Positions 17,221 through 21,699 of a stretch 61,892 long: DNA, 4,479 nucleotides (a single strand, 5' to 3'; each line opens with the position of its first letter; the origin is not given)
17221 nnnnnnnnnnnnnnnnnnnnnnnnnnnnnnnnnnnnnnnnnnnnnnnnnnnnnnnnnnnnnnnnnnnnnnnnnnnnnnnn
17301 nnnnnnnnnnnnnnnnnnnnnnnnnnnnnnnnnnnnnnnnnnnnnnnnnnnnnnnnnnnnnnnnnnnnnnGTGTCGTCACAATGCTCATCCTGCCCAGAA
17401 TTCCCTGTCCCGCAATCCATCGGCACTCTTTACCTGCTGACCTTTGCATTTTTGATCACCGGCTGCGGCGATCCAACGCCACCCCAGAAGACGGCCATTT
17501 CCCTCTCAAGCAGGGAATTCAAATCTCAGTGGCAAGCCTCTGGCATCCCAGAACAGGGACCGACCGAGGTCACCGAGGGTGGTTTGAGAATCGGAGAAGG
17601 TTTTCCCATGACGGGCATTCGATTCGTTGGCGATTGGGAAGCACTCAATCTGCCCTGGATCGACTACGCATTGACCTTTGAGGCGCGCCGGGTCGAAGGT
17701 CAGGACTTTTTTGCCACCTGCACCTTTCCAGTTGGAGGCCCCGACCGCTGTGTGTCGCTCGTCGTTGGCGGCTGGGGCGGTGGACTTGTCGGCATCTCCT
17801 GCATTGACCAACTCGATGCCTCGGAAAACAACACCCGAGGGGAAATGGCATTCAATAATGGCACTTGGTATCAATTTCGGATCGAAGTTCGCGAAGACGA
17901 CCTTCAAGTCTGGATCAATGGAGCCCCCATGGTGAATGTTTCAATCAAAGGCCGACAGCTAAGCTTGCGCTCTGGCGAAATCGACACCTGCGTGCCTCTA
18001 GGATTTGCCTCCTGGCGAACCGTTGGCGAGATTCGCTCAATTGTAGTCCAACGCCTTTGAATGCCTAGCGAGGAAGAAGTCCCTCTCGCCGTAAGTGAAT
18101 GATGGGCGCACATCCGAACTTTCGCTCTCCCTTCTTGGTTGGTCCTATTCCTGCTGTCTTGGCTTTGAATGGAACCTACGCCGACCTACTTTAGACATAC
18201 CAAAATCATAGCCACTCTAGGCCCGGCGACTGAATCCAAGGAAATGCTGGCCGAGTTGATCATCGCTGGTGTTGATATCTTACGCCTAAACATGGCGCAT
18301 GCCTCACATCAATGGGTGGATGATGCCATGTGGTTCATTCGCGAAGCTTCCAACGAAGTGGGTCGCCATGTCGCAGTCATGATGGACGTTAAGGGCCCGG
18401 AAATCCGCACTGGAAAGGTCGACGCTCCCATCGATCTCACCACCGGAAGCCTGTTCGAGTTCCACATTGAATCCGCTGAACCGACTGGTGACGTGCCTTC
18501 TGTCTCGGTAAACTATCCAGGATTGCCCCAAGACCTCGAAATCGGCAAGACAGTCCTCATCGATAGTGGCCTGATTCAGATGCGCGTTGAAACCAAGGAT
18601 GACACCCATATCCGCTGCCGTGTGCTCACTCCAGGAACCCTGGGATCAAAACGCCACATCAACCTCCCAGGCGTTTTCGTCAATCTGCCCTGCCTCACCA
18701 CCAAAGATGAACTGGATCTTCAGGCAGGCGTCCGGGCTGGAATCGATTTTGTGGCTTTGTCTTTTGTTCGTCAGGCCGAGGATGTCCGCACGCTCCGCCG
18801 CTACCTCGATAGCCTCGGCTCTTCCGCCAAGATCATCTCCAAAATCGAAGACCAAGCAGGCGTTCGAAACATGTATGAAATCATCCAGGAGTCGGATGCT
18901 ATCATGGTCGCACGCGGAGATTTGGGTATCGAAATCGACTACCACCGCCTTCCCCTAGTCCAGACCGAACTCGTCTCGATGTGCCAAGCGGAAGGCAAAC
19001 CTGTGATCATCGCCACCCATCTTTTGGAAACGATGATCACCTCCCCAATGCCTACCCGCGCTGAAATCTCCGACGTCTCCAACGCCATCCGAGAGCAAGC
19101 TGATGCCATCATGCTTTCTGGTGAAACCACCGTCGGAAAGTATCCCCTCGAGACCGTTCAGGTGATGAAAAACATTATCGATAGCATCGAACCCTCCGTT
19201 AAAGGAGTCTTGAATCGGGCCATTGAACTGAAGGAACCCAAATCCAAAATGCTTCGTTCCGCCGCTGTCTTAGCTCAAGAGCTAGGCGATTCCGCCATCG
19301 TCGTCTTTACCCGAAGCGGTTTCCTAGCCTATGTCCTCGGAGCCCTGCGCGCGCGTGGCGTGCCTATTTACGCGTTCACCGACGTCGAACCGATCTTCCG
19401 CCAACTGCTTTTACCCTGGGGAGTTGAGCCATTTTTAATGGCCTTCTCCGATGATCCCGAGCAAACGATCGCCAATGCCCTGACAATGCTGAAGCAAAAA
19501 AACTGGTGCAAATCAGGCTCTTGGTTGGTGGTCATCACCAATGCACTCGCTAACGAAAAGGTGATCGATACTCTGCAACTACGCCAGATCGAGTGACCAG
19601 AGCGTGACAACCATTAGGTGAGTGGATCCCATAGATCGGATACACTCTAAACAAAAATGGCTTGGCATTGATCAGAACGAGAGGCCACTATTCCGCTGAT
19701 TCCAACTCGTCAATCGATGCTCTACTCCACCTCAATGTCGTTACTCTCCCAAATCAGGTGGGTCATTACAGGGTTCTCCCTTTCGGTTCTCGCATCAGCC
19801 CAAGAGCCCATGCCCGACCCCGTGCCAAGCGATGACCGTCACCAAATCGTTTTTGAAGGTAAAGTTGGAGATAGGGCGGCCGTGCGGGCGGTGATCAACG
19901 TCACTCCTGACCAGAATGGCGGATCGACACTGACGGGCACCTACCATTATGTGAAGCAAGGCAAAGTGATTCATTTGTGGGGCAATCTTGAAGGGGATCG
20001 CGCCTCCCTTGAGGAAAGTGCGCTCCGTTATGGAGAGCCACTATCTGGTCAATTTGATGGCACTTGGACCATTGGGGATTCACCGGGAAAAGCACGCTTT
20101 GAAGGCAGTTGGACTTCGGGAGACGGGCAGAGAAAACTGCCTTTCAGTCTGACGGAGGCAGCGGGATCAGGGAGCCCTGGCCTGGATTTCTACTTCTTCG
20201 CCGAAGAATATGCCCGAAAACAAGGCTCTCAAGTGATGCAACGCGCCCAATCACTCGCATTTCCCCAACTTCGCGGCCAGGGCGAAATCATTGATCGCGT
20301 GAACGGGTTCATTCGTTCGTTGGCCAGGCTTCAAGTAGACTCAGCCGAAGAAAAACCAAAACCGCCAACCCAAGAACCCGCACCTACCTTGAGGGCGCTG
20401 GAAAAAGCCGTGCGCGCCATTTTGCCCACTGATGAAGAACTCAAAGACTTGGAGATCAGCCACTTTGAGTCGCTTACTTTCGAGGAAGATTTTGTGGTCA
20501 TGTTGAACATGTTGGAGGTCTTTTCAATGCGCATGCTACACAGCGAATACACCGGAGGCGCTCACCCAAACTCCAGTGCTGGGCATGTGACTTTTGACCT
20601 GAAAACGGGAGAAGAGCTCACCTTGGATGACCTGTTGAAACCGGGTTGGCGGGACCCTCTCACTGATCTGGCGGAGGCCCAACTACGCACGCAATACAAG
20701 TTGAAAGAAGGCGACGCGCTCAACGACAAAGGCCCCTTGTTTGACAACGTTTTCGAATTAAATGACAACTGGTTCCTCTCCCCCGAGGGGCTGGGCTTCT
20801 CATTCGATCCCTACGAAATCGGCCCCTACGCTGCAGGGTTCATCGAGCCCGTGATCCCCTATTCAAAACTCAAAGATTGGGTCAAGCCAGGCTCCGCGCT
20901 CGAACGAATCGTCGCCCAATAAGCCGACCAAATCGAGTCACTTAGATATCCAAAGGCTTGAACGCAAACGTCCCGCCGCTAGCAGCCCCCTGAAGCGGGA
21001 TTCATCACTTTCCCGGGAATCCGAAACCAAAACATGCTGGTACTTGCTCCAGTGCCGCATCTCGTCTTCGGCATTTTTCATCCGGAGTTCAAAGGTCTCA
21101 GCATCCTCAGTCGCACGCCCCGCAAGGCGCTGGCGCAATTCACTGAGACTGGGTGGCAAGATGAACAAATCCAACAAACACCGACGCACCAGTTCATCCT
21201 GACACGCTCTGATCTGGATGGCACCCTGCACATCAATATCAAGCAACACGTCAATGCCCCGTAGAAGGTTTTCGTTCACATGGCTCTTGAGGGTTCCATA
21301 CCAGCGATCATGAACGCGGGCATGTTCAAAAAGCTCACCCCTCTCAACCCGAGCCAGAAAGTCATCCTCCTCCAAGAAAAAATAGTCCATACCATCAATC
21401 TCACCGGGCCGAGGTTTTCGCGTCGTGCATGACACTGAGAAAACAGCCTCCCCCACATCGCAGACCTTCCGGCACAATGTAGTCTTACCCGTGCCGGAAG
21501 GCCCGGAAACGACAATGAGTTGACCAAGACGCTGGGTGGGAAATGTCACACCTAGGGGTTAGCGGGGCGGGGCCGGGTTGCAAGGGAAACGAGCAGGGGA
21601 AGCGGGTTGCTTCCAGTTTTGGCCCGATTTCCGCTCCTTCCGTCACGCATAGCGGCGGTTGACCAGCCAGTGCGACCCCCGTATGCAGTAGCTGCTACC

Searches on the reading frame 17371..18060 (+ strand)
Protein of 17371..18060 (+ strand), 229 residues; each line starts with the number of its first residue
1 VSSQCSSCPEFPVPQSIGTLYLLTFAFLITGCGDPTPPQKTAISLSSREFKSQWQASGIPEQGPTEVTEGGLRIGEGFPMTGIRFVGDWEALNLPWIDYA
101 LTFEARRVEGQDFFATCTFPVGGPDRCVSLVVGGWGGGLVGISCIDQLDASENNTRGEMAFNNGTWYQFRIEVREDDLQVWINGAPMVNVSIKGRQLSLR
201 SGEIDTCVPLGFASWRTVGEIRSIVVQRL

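Call 91: search_protein_families(library=pfam, proteins=[window:17371-18060:+], max_evalue=0.001)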
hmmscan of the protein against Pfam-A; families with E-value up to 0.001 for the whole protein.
window:17371-18060:+ (229 aa): 1 family
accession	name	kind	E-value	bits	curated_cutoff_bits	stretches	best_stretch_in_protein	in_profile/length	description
PF06439.18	3keto-disac_hyd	-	2.4e-07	31.4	26.8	1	133-194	100-155/187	3-keto-disaccharide hydrolase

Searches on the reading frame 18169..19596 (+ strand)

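Call 10: search_protein_families(library=pfam, proteins=[window:18169-19596:+], max_evalue=0.001)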
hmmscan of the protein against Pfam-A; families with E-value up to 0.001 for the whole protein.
window:18169-19596:+ (475 aa): 3 families
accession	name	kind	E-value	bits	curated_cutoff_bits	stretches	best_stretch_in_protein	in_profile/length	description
PF00224.27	PK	-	3.9e-110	368.4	30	1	9-330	2-328/328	Pyruvate kinase, barrel domain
PF02887.21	PK_C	-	1.2e-16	61.2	28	1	361-458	3-99/114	Pyruvate kinase, alpha/beta domain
PF03328.21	HpcH_HpaI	-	0.00011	22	25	0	183-260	77-162/221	HpcH/HpaI aldolase/citrate lyase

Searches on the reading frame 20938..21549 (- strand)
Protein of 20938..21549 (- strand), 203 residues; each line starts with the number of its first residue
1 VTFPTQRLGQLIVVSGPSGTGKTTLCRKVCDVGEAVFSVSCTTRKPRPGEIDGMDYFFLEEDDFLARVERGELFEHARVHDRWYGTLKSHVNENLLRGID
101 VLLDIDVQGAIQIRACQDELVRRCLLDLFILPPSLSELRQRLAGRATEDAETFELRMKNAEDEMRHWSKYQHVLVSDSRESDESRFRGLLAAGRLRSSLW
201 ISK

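Call 10: search_protein_families(library=pfam, proteins=[window:20938-21549:-], max_evalue=0.001)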
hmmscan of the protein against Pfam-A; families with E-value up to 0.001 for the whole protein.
window:20938-21549:- (203 aa): 5 families
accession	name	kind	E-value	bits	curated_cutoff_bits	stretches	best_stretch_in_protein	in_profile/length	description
PF00625.27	Guanylate_kin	-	1.8e-34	119.5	25.2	1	10-180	3-169/182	Guanylate kinase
PF13671.12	AAA_33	-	5.3e-09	37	27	1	11-162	1-135/143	AAA domain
PF13238.12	AAA_18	-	1.5e-05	25.8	29.4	1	12-158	1-120/128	AAA domain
PF13191.12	AAA_16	-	0.00014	22.8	32.6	1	10-35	25-51/167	AAA ATPase domain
PF13401.12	AAA_22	-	0.00016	22.4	27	1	9-31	5-27/130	AAA domain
